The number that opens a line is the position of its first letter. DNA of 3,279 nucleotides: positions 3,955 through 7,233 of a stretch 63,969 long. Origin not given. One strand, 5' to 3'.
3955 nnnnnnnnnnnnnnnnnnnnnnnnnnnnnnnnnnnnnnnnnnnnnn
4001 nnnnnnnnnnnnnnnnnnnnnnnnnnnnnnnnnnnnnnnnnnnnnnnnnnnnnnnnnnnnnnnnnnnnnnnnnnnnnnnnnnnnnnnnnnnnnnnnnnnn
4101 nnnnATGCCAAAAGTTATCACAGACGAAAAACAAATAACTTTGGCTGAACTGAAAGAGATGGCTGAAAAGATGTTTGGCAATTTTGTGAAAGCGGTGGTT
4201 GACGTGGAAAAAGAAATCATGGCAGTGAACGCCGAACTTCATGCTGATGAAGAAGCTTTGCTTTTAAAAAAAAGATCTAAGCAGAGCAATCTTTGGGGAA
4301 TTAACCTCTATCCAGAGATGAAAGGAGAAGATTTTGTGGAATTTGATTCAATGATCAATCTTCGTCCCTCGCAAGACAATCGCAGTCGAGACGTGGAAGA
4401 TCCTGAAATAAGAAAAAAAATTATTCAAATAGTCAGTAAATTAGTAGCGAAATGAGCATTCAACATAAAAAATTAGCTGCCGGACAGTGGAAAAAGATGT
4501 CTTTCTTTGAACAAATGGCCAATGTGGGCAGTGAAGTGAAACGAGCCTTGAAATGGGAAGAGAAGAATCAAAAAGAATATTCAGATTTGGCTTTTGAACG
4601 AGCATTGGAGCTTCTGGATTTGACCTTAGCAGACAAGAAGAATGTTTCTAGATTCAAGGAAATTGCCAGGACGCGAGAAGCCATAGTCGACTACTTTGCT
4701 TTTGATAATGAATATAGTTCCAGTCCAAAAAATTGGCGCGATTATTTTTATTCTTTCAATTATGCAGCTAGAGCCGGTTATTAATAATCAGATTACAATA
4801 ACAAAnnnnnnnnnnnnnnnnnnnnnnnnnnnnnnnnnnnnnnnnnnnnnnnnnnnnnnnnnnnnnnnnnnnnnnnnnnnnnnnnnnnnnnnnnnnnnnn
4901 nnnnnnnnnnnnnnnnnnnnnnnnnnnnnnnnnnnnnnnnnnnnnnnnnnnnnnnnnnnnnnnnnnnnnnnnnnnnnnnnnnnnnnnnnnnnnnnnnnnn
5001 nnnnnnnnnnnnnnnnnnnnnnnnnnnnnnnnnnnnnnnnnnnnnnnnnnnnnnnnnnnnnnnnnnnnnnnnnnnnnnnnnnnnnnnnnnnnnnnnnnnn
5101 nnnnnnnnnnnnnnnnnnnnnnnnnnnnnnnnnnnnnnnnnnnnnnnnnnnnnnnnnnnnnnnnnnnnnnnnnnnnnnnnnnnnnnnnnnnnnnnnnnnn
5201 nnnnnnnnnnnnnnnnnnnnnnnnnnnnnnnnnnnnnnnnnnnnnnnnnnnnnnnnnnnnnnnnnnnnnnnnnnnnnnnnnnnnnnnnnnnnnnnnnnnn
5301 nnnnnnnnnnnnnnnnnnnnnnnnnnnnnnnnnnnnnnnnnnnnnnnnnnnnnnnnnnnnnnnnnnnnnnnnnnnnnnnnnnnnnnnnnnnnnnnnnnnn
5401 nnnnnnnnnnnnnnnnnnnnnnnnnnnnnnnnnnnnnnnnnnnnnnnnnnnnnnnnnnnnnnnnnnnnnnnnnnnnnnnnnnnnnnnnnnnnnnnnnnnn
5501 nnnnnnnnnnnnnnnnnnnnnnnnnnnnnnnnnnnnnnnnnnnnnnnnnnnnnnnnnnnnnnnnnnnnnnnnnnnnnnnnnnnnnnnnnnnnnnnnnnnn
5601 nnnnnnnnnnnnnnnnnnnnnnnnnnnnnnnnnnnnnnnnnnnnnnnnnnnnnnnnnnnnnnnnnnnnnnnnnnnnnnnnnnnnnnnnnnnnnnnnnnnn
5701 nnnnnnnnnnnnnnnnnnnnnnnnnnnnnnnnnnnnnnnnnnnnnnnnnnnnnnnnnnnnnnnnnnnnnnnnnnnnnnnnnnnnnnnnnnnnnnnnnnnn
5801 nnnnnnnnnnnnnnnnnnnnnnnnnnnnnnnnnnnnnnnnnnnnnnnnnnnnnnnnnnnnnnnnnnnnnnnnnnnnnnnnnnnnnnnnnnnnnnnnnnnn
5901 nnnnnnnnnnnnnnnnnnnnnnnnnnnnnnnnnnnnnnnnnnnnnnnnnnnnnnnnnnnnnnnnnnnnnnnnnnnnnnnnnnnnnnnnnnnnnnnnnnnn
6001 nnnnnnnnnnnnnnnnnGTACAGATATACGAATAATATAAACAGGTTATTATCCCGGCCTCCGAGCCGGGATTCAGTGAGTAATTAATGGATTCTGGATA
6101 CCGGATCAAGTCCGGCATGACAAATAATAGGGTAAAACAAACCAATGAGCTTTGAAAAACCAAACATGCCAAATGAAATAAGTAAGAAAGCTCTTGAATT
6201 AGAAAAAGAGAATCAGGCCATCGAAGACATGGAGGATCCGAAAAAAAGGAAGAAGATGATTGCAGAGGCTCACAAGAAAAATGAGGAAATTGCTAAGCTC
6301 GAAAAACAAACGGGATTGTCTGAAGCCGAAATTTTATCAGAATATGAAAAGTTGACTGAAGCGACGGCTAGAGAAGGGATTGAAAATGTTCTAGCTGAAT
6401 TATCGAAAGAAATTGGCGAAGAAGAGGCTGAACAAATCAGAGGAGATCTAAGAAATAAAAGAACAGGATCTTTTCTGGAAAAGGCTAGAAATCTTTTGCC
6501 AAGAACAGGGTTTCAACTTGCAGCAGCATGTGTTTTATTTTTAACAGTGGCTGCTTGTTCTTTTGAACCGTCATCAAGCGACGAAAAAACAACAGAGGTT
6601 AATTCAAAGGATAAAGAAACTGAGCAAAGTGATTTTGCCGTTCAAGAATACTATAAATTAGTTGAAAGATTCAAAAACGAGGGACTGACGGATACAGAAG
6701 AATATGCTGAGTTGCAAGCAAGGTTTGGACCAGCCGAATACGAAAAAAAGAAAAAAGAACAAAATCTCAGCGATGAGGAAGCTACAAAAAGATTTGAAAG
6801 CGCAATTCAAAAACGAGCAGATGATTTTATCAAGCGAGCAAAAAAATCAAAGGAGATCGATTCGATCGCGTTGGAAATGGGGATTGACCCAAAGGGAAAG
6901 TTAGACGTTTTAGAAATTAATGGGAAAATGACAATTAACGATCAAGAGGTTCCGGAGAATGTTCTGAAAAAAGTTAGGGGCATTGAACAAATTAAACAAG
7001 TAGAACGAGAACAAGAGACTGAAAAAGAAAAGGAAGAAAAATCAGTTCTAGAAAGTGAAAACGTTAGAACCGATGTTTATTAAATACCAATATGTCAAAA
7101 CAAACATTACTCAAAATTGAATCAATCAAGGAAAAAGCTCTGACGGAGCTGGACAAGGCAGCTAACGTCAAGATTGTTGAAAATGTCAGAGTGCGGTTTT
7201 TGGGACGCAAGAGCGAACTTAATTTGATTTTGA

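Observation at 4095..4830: DUF5674 gene pair inserted at the tyrS start, duplicating the tyrS 5' end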

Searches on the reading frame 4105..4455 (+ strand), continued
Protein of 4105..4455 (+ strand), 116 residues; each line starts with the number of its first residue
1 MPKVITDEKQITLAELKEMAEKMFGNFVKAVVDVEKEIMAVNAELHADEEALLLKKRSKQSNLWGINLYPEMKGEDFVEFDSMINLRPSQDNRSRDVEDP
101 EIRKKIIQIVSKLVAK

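Call 87: fold_search(model_id=the predicted structure, library=viral)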
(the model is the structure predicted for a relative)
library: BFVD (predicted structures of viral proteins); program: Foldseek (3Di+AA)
matches with E <= 10: 140; with E <= 0.001: 0
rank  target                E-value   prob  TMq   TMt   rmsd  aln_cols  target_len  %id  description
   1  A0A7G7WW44            1.1e-01  0.23  0.32  0.23   9.7       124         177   16  Uncharacterized protein [Rhizobium phage AF3]
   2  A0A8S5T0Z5            1.3e-01  0.47  0.42  0.12   7.3       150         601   13  PolyVal ADP-Ribosyltransferase [Myoviridae sp. ctWb16]
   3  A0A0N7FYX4            8.4e-01  0.15  0.30  0.34   6.0        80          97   19  Uncharacterized protein [Acidianus bottle-shaped virus 3 strain ABV3]
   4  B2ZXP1                1.2e+00  0.14  0.34  0.26  10.4        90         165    9  Uncharacterized protein [Ralstonia phage phiRSL1]
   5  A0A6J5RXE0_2          1.4e+00  0.13  0.36  0.04   7.0       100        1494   11  Uncharacterized protein [uncultured Caudovirales phage]
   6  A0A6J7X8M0            1.6e+00  0.13  0.27  0.37   5.0        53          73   13  Uncharacterized protein [uncultured Caudovirales phage]
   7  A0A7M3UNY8            1.8e+00  0.03  0.22  0.19  12.6       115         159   16  CMP/dCMP-type deaminase domain-containing protein [Pyramimonas orientalis virus]
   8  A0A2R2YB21            1.9e+00  0.05  0.22  0.19  10.6        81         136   12  Uncharacterized protein [Pseudomonas phage PPSC2]
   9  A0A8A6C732            1.9e+00  0.03  0.21  0.07  14.8       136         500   15  (no name in the UniProt tables at hand)
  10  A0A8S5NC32            2.4e+00  0.10  0.30  0.28   6.0        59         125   14  Uncharacterized protein [Siphoviridae sp. ctjd446]
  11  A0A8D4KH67            2.4e+00  0.06  0.20  0.25   6.0        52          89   10  (no name in the UniProt tables at hand)
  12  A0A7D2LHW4            2.6e+00  0.04  0.21  0.31   5.0        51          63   14  DUF2188 domain-containing protein [Stenotrophomonas phage vB_SmaS_BUCT548]
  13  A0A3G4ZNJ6            2.6e+00  0.02  0.16  0.04  13.4        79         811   13  GTP cyclohydrolase [Terrestrivirus sp.]
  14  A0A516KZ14            2.8e+00  0.10  0.30  0.44   3.6        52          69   15  (no name in the UniProt tables at hand)
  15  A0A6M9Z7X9            2.8e+00  0.09  0.27  0.33   3.5        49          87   18  Uncharacterized protein [Vibrio phage vB_ValS_X1]
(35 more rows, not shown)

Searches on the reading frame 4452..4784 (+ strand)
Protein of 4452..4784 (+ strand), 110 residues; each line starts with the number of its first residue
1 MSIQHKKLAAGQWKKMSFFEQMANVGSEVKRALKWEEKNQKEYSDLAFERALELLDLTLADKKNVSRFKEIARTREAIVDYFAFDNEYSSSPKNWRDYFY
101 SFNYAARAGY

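Call 3: search_protein_families(library=pfam, proteins=[window:4452-4784:+], max_evalue=0.1)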
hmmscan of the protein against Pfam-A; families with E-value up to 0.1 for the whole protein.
window:4452-4784:+ (110 aa): 0 families

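Call 26: search_protein_families(library=ncbifam, proteins=[window:4452-4784:+], max_evalue=1)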
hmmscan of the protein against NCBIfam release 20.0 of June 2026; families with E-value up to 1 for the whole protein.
window:4452-4784:+ (110 aa): 1 family
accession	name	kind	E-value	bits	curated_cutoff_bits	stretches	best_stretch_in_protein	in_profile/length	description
NF045996.1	MAG0920_fam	subfamily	0.26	10.6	43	1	14-102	121-203/232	MAG0920 family protein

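Call 27: search_protein_families(library=padloc, proteins=[window:4452-4784:+], max_evalue=1)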
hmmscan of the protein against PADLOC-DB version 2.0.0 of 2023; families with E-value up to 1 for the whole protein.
window:4452-4784:+ (110 aa): 1 family
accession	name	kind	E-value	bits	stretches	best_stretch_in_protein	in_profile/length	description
PDLC01140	Unk_02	-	0.026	11.9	1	21-84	103-162/252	Unknown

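Call 28: find_homologous_proteins(query=window:4452-4784:+, max_evalue=0.001)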
Query window:4452-4784:+ (110 aa): 502 proteins with E <= 0.001 among 506 candidates; the best 120 are listed.
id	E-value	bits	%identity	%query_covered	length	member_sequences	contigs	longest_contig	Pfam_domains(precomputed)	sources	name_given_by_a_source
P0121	1.5e-65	236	100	100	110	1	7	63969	-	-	-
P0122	1.8e-48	181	77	98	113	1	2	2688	-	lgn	-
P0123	2.2e-46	174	71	99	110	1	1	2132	-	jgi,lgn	jgi:hypothetical protein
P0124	6.2e-46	173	73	99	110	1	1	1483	-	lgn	-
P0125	5.4e-45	170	70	99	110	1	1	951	-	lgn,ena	-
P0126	2.0e-44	168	69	99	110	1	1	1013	-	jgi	jgi:hypothetical protein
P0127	4.2e-44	167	69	97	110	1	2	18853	-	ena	-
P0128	2.1e-43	165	67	99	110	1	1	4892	-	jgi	jgi:hypothetical protein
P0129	2.3e-43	165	65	99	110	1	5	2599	-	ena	-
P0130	4.8e-43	164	67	97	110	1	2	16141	-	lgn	-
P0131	6.0e-43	163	67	97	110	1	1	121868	-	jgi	jgi:hypothetical protein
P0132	6.4e-43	163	67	97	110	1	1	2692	-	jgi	jgi:hypothetical protein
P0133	6.7e-43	163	68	99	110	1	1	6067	-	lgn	-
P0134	1.8e-42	162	66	99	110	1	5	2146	-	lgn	-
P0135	2.1e-42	162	67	99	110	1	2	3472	-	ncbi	-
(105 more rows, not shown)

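Call 31: find_encoding_contigs(protein=P0122, flank=3000, max_places=3)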
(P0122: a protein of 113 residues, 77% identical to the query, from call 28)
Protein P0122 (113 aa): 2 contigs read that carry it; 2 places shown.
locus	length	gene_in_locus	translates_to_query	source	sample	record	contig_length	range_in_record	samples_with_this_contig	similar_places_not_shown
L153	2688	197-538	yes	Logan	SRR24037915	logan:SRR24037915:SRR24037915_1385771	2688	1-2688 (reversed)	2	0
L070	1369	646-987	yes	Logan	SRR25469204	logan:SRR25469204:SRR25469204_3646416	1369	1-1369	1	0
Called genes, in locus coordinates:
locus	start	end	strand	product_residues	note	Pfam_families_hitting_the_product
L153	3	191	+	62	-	?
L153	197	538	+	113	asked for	-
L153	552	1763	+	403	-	PF00579:tRNA-synt_1b, PF22421:SYY_C-terminal, PF01479:S4 (weak)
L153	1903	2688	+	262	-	?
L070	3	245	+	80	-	?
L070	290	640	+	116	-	PF18924:DUF5674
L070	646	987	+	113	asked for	-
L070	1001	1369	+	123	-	?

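Call 39: predict_structure(alignment_id=A2)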
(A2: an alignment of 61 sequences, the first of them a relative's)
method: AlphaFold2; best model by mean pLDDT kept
length: 110 residues; sequences in the alignment: 61
mean_pLDDT: 92.4   pTM: 0.84
mean pLDDT of the five models: 92.4, 91.7, 91.6, 91.5, 91.1
residues with pLDDT >= 90: 94; 70-90: 6; 50-70: 7; < 50: 3
segments of 3 or more residues with pLDDT < 50: 1-3
pLDDT, mean of each block of 10 residues (from residue 1): 52 91 98 98 98 96 96 98 97 98 93
secondary structure, 60 per line:
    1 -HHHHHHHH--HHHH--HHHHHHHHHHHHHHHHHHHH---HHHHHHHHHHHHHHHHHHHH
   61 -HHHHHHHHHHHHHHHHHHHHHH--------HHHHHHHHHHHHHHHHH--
elements in order: H2-9 H12-15 H18-37 H41-60 H62-83 H92-108

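Call 42: fold_search(model_id=the predicted structure, library=pdb)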
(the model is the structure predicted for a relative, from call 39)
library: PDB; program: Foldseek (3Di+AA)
matches with E <= 10: 128; with E <= 0.001: 0
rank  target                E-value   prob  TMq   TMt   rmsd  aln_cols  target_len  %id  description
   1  8rd8_To               7.3e-01  0.60  0.34  0.42  11.4        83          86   18  Cryo-EM structure of P. urativorans 70S ribosome in complex with hibernation factors Balon and RaiA (structure 1). (released 2024-02-21)
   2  2w2u_A                1.1e+00  0.85  0.41  0.57   4.2        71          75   13  STRUCTURAL INSIGHT INTO THE INTERACTION BETWEEN ARCHAEAL ESCRT-III AND AAA-ATPASE (released 2009-07-14)
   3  4niq_A                1.2e+00  0.92  0.53  0.69  12.0        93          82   18  Crystal Structure of Vps4 MIT-Vfa1 MIM2 (released 2014-03-05)
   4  9bl8                  1.2e+00  0.91  0.50  0.64  11.8        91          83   18  MIT (L7C/A43C) Domain of Vps4p (released 2025-03-12)
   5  5jrc_A                1.3e+00  0.54  0.47  0.30  11.1       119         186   14  Crystal structure of NeC3PO in complex with ssRNA. (released 2016-09-28)
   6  5fvl_A                1.4e+00  0.85  0.49  0.63  12.1        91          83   18  Crystal structure of Vps4-Vps20 complex from S.cerevisiae (released 2016-04-27)
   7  5jre_B                1.4e+00  0.51  0.46  0.30  10.0       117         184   13  Crystal structure of NeC3PO in complex with ssDNA. (released 2016-09-28)
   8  4a5x_A                1.4e+00  0.93  0.51  0.73   8.1        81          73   14  Structures of MITD1 (released 2012-11-14)
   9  9k8d_A                1.4e+00  0.54  0.39  0.48   5.9        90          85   16  Cryo-EM structure of C3 symmetric interface of designed zinc-induced tetrahedron Cage-t32-Zn1-HEHE-34 (released 2025-10-29)
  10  8rdv_To               1.5e+00  0.38  0.34  0.42  11.4        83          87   18  Cryo-EM structure of P. urativorans 70S ribosome in complex with hibernation factor Balon, mRNA and P-site tRNA (stru (released 2024-02-21)
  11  2v6x_A                1.7e+00  0.84  0.50  0.65  10.7        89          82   17  Stractural insight into the interaction between ESCRT-III and Vps4 (released 2007-10-16)
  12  6gow_E                1.7e+00  0.72  0.52  0.52   4.6       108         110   10  Crystal structure of the flagellin-FliS complex from Bacillus subtilis crystallized in spacegroup P22121 (released 2018-08-29)
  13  9h90_t                1.8e+00  0.38  0.35  0.44  11.2        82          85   18  Cryo-EM structure of the Vibrio natrigens 30S ribosomal subunit in complex with spectinomycin. (released 2025-05-21)
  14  2w2u_B                1.9e+00  0.66  0.38  0.53   3.9        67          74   15  STRUCTURAL INSIGHT INTO THE INTERACTION BETWEEN ARCHAEAL ESCRT-III AND AAA-ATPASE (released 2009-07-14)
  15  5jr9_A                2.0e+00  0.35  0.45  0.29  11.2       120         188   14  Crystal structure of apo-NeC3PO (released 2016-09-28)
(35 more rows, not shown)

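Call 70: find_encoding_contigs(protein=P0123, flank=2500, max_places=2)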
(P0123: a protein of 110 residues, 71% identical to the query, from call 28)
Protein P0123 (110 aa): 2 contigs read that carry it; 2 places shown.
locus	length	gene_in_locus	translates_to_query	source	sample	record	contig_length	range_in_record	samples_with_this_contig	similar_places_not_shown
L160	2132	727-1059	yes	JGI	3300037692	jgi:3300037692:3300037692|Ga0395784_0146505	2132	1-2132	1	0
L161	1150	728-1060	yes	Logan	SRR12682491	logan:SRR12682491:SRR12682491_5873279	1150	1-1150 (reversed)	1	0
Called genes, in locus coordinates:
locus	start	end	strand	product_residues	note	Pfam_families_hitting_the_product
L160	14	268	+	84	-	-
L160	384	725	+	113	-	PF18924:DUF5674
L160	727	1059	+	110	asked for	-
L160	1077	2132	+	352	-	?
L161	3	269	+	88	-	?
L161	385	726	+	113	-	PF18924:DUF5674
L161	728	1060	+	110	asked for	-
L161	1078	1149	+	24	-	?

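Call 71: find_encoding_contigs(protein=P0124, flank=2500, max_places=2)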
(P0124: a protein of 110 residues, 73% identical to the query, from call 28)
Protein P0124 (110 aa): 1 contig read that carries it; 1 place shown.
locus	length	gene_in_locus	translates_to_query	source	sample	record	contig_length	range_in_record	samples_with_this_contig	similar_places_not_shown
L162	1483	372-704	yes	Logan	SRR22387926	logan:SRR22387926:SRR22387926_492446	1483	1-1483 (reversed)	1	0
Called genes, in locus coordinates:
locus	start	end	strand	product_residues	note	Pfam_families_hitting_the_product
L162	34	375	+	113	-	PF18924:DUF5674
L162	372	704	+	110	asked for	-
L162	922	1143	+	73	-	-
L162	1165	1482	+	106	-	?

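Call 85: search_protein_families(library=phrogs, proteins=[window:4452-4784:+], max_evalue=0.01)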
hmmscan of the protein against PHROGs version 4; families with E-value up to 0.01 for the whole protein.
window:4452-4784:+ (110 aa): 0 families

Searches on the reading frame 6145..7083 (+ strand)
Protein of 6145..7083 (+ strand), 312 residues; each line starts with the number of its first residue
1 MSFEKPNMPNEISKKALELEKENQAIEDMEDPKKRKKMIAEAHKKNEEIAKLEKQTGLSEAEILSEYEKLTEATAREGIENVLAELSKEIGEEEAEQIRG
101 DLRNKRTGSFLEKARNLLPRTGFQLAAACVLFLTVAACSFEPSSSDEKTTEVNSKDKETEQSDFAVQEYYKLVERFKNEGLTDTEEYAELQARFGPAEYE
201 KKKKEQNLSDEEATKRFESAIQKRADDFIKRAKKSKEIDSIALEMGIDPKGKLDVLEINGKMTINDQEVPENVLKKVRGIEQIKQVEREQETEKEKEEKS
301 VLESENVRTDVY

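Call 3: search_protein_families(library=pfam, proteins=[window:6145-7083:+], max_evalue=0.1)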
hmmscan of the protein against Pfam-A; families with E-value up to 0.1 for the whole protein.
window:6145-7083:+ (312 aa): 1 family
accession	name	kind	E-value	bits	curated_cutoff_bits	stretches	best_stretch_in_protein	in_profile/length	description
PF10025.14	DUF2267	-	0.072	13.8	29.8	0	65-102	78-115/122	Uncharacterized conserved protein (DUF2267)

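Call 26: search_protein_families(library=ncbifam, proteins=[window:6145-7083:+], max_evalue=1)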
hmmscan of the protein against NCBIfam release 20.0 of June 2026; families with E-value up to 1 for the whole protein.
window:6145-7083:+ (312 aa): 0 families
